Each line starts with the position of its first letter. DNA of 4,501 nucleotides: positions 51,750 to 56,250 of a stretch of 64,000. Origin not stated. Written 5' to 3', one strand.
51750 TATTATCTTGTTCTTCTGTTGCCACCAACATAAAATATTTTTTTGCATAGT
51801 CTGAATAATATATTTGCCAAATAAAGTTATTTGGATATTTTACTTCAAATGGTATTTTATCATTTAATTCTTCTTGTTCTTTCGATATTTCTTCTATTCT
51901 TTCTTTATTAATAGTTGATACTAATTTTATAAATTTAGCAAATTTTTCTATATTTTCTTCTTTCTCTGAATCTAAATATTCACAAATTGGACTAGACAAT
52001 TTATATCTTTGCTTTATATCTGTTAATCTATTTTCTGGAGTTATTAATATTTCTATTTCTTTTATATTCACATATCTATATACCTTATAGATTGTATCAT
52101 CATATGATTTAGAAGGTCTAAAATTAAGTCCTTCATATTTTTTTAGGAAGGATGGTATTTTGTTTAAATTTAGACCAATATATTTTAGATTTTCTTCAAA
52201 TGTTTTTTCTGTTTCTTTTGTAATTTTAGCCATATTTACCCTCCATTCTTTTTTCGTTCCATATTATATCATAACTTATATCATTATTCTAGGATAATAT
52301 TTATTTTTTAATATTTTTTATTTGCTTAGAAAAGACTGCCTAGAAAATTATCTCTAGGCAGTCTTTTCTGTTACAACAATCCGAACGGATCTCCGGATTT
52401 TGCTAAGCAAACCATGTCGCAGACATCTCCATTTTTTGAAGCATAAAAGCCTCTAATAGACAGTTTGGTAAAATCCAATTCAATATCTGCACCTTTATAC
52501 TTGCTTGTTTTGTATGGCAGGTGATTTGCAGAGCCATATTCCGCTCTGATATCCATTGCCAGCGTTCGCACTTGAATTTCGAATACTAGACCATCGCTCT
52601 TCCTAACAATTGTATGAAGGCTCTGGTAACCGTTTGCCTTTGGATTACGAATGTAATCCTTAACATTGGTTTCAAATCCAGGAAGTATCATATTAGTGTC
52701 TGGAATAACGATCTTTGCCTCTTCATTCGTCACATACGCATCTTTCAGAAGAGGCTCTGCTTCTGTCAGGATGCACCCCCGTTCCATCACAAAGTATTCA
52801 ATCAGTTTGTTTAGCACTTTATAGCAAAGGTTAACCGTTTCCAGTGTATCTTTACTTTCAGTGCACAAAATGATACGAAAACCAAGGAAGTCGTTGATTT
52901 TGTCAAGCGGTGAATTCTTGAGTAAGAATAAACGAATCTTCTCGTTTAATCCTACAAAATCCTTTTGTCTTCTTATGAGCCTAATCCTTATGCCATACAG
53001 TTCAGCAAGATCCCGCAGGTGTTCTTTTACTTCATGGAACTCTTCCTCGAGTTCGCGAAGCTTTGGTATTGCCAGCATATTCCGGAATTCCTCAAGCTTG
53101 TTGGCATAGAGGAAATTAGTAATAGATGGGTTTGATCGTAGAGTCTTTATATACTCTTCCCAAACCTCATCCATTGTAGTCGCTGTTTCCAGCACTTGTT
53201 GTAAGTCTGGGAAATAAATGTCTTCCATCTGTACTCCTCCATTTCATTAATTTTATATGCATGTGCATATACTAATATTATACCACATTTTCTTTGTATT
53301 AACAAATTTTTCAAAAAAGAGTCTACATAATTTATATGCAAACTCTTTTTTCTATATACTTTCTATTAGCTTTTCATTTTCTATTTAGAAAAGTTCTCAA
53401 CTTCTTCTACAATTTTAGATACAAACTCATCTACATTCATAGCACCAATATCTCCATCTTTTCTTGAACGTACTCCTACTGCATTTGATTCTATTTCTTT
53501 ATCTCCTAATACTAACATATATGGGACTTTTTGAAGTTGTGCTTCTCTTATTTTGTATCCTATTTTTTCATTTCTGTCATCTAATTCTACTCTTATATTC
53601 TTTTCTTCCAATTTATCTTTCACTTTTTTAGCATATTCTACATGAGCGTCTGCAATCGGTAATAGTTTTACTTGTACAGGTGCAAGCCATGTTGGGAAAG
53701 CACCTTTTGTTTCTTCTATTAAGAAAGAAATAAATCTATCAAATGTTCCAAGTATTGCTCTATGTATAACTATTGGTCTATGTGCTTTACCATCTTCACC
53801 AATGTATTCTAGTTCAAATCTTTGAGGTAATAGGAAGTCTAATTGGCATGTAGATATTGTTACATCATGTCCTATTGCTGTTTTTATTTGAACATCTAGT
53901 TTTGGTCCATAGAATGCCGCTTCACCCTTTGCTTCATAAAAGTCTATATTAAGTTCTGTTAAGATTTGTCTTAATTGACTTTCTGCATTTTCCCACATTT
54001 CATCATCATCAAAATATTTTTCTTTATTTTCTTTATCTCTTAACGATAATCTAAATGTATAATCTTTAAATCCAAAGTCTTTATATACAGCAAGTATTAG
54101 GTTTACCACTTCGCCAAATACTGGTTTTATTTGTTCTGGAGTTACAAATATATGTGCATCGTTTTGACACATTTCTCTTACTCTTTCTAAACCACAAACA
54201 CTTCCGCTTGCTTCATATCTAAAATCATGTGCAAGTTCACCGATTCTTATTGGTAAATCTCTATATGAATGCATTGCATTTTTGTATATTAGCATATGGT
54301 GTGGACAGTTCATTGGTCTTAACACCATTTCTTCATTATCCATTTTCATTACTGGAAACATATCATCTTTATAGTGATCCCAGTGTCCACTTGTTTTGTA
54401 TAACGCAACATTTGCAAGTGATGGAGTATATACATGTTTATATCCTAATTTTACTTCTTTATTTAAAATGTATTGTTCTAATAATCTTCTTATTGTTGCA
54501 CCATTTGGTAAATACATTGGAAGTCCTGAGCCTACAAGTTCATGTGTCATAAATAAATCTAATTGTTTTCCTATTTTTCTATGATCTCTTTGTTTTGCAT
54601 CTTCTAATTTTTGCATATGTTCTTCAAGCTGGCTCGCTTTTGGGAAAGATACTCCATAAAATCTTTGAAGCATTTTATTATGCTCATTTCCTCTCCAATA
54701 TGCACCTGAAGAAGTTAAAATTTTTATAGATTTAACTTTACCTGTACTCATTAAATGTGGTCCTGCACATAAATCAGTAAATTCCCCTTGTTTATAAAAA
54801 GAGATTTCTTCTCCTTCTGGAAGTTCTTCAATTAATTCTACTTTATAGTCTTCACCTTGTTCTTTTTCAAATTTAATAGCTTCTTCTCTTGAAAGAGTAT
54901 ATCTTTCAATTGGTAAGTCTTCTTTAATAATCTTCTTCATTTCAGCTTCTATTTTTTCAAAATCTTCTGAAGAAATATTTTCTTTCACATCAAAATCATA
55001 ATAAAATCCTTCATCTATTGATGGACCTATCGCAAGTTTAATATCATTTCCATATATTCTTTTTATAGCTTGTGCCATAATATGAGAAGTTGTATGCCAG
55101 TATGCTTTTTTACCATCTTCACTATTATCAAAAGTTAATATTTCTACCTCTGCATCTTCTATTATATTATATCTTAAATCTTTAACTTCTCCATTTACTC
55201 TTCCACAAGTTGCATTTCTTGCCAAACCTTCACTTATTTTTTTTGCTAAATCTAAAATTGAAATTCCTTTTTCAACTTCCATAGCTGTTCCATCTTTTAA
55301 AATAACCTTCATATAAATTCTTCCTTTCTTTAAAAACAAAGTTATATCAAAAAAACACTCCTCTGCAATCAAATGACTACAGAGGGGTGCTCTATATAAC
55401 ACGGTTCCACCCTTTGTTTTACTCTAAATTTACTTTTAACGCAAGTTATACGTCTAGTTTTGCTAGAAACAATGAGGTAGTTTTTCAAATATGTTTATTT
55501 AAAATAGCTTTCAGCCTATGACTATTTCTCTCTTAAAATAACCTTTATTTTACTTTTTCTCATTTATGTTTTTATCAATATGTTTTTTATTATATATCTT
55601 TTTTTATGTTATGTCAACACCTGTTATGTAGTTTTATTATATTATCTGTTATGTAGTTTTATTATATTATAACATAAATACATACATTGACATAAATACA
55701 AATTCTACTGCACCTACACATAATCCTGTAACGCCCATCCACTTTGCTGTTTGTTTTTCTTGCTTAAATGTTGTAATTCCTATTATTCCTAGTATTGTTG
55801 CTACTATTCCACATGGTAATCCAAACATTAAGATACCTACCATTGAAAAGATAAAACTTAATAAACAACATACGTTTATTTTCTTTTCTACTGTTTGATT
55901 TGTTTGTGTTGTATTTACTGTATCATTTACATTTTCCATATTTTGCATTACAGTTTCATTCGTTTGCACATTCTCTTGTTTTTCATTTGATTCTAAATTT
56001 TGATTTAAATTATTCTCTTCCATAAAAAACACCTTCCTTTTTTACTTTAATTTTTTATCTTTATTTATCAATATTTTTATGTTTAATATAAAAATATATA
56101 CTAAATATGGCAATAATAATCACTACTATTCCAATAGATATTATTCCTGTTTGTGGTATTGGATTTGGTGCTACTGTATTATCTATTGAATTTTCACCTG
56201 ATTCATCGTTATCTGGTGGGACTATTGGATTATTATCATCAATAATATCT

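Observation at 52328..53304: Foreign-composition RelA/SpoT synthetase-only gene with its own promoter and terminator (toxSAS-like candidate)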

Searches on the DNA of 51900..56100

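Call 38: search_rna_families(source=window, start=51900, end=56100, threshold=evalue, max_evalue=1)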
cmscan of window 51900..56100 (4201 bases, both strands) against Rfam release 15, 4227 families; matches with E-value up to 1: 2.
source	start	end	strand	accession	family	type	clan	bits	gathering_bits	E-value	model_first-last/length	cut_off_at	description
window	55380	55575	-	RF00230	T-box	Cis-reg; leader;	-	75.5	93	9.9e-16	1-219/219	no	T-box leader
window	52323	52373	+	RF03948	mir-5045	Gene; miRNA;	-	24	80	0.12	1-57/57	no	mir-5045 microRNA precursor family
